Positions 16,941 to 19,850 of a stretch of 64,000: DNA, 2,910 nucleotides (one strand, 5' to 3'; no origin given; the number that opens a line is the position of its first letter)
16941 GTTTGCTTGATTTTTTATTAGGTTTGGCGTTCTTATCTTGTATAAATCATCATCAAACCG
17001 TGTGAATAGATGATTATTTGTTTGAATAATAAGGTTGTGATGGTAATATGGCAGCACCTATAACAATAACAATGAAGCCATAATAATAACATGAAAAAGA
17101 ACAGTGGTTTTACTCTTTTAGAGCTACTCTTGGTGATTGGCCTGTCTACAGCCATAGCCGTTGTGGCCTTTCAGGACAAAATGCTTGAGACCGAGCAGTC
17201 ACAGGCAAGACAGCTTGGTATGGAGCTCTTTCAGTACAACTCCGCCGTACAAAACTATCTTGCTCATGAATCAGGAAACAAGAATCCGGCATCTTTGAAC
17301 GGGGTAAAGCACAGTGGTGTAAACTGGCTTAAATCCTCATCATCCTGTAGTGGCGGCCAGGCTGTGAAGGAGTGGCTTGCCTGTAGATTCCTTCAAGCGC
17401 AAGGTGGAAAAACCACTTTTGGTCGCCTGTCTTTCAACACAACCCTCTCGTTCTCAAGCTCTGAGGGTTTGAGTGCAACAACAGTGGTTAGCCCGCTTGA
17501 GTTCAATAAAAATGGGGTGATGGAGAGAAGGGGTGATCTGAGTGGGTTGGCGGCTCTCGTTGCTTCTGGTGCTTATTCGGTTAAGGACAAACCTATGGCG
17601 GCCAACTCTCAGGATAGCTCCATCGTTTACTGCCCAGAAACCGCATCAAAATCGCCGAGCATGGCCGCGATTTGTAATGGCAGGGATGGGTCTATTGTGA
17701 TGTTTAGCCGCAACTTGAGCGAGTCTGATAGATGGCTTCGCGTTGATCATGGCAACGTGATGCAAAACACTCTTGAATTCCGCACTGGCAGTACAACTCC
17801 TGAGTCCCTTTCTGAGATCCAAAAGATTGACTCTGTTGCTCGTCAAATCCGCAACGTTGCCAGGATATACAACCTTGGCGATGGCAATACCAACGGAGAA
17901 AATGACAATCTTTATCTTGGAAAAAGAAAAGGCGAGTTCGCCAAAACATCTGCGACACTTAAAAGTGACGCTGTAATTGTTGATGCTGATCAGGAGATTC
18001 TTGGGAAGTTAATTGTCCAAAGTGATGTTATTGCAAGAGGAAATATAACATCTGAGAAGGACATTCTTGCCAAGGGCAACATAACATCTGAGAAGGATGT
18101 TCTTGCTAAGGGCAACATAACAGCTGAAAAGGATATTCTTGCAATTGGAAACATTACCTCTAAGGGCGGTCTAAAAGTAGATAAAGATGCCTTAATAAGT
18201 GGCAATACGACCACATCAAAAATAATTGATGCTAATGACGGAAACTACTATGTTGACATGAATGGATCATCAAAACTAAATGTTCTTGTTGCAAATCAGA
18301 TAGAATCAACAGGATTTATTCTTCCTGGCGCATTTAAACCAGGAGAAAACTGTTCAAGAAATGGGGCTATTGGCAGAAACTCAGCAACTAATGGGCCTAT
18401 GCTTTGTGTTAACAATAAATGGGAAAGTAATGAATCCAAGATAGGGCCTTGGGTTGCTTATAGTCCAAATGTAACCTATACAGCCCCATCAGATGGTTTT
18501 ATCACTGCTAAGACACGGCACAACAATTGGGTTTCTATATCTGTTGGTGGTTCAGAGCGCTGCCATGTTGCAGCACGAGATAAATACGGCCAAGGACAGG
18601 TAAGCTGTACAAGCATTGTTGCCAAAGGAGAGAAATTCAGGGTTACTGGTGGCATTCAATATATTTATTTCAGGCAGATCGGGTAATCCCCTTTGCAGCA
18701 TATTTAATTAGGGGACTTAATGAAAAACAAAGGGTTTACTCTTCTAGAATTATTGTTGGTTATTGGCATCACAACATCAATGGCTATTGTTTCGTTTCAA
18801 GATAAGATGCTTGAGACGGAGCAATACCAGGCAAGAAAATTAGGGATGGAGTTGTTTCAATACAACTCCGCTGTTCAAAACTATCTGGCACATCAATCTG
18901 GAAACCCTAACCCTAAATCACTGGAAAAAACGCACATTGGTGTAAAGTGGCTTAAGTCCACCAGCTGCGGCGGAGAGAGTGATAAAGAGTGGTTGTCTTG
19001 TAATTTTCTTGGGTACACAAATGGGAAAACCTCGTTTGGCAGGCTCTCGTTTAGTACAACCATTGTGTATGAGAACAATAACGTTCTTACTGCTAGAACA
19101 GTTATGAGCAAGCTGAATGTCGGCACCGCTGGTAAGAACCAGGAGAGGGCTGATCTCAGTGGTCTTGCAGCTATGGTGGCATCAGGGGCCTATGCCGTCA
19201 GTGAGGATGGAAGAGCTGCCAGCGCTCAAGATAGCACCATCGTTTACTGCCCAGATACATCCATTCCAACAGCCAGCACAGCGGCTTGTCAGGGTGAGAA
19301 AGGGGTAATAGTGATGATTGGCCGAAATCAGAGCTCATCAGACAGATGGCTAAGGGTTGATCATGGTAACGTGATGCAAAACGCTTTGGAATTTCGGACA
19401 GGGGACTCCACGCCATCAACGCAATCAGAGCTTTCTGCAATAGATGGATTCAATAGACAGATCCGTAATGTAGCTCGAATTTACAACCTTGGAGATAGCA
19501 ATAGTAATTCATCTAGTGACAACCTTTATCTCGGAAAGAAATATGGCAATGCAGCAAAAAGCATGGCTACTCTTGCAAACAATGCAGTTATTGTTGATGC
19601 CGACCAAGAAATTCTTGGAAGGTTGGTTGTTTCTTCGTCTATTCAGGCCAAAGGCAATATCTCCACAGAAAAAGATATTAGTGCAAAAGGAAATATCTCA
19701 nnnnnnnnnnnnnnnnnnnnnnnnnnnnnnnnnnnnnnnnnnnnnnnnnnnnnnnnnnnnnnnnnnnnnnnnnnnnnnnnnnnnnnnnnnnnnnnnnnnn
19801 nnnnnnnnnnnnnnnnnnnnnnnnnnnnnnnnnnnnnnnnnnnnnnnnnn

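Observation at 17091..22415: Three tandem 530-620-aa type IV-pilin-domain proteins with conserved N-halves and divergent C-terminal domains; the third copy is compositionally foreign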

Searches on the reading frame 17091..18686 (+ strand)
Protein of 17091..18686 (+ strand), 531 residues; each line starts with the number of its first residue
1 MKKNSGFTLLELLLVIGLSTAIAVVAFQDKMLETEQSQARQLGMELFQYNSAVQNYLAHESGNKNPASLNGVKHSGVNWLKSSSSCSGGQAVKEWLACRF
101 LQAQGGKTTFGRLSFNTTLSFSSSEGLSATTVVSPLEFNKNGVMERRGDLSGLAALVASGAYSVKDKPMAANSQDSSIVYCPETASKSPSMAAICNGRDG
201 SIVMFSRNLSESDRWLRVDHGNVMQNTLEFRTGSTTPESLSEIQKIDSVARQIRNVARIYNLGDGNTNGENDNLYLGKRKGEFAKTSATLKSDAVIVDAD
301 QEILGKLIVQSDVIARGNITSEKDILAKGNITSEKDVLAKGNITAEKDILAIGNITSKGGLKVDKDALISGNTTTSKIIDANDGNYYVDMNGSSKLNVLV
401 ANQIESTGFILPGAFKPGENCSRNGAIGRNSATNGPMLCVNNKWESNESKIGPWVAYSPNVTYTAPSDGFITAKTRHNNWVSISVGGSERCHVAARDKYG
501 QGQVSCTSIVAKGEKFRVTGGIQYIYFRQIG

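Call 4: search_protein_families(library=pfam, proteins=[window:17091-18686:+], max_evalue=0.01)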
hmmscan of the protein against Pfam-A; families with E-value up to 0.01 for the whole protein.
window:17091-18686:+ (531 aa): 1 family
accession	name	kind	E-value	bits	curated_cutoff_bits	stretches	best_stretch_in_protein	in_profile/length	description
PF07963.17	N_methyl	-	9.4e-05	22.3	21.2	1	1-27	1-27/27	Prokaryotic N-terminal methylation motif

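Call 7: search_protein_families(library=ncbifam, proteins=[window:17091-18686:+], max_evalue=0.1)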
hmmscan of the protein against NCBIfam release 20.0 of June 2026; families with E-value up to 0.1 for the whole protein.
window:17091-18686:+ (531 aa): 4 families
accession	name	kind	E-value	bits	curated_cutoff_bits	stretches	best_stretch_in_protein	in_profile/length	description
TIGR01708.2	typeII_sec_gspH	equivalog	0.00012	22.2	80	1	5-48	2-49/169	type II secretion system minor pseudopilin GspH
TIGR02532.1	IV_pilin_GFxxxE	domain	0.0099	15.7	16.3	1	5-26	2-23/24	prepilin-type N-terminal cleavage/methylation domain-containing protein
NF040982.1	ComGD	equivalog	0.024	15.1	70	1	5-47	2-43/139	competence type IV pilus minor pilin ComGD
NF041775.1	typeIV_PilA_Myxo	equivalog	0.043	13.8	400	0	3-41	9-50/214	type IV pilin protein PilA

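Call 17: search_protein_families(library=phrogs, proteins=[window:17091-18686:+], max_evalue=0.001)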
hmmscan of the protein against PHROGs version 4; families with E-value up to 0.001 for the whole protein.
window:17091-18686:+ (531 aa): 0 families

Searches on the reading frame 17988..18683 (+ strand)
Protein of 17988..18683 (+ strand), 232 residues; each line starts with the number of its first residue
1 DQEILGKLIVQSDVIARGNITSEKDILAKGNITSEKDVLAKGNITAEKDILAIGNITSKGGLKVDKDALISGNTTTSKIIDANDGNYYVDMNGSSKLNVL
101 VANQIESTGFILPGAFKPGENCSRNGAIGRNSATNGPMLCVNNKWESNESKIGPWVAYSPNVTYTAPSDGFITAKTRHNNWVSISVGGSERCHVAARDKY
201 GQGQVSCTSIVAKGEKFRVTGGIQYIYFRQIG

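Call 98: search_protein_families(library=pfam, proteins=[window:17988-18683:+], max_evalue=1)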
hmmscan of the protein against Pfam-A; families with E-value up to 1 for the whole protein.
window:17988-18683:+ (232 aa): 2 families
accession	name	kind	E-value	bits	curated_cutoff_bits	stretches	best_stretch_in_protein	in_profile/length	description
PF03961.19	FapA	-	0.014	15.5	31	1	15-70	11-65/272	Flagellar Assembly Protein A beta solenoid domain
PF04519.19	Bactofilin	-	0.052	14.2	27.9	1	4-80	9-86/98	Polymer-forming cytoskeletal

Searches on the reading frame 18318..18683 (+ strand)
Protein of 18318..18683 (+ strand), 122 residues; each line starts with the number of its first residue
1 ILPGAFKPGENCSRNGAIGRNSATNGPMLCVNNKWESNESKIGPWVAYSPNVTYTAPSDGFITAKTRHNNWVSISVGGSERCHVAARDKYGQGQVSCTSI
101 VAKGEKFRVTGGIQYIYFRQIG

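Call 67: search_dna_similar(query=window:18318-18683:+, collection=plasmids, mode=protein, max_rows=15, max_evalue=0.01)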
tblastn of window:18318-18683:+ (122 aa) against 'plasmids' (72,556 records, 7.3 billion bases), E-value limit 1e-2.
Records with a match: 1; places in all: 1; records where one place covers at least 80% of the query: 1.
Best place of each record, by identity: <60% 1.
By first word of the organism name: Aeromonas 1.
By predicted mobility (MOB-suite, as given by PLSDB): non-mobilizable 1.
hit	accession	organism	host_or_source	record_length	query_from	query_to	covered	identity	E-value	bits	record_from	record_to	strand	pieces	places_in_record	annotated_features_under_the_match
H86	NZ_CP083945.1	Aeromonas hydrophila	single cell,American Alligator's water ...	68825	12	121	90%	33.6%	9e-11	64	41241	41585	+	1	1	none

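Call 69: get_annotated_region(hit=H86, flank=9000)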
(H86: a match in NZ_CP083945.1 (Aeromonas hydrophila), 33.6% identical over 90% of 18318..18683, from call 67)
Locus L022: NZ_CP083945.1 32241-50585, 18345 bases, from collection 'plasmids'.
description: Aeromonas hydrophila strain CSUSB2 plasmid unnamed1, complete sequence
organism: Aeromonas hydrophila (NCBI taxid 644)
taxonomy: Bacteria; Pseudomonadota; Gammaproteobacteria; Aeromonadales; Aeromonadaceae; Aeromonas; Aeromonas hydrophila
host: -; source: single cell,American Alligator's water tank; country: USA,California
typing (MOB-suite, as given by PLSDB): non-mobilizable; mating-pair formation MPF_T
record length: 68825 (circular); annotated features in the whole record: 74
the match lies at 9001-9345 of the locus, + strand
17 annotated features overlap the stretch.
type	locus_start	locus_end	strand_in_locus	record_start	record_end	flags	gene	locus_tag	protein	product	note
CDS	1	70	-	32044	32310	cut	-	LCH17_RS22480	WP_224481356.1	hypothetical protein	-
CDS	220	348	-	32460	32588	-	-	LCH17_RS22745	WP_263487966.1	hypothetical protein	-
CDS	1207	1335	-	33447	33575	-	-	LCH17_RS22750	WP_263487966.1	hypothetical protein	-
CDS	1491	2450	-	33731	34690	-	-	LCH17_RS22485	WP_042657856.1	nuclease-related domain-containing protein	-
CDS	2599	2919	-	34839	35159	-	-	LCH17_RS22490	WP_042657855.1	hypothetical protein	-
CDS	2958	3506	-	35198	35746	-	-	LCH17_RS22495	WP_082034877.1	transglycosylase SLT domain-containing protein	-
CDS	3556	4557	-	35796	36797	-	-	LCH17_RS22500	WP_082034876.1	trypsin-like serine protease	GO:0006508 - proteolysis [Evidence IEA]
CDS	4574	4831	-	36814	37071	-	-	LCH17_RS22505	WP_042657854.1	hypothetical protein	-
CDS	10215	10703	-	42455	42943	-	-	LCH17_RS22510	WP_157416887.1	hypothetical protein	-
CDS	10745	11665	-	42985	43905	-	-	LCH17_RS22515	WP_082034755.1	type II secretion system protein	-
CDS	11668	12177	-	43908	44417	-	-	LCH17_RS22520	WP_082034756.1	type II secretion system protein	-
CDS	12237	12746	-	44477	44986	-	-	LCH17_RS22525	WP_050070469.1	type II secretion system protein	-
CDS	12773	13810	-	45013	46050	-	-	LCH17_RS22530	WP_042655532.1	type II secretion system F family protein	-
CDS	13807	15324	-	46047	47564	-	-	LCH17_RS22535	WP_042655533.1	ATPase, T2SS/T4P/T4SS family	-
CDS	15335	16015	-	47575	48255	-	-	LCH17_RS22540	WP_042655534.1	hypothetical protein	-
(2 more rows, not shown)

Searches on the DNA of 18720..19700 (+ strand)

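Call 100: search_dna_similar(query=window:18720-19700:+, collection=ecoli_genomes, mode=distant, max_rows=10, max_evalue=0.001)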
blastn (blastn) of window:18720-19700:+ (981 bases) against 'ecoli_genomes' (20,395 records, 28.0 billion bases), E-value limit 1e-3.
No match.
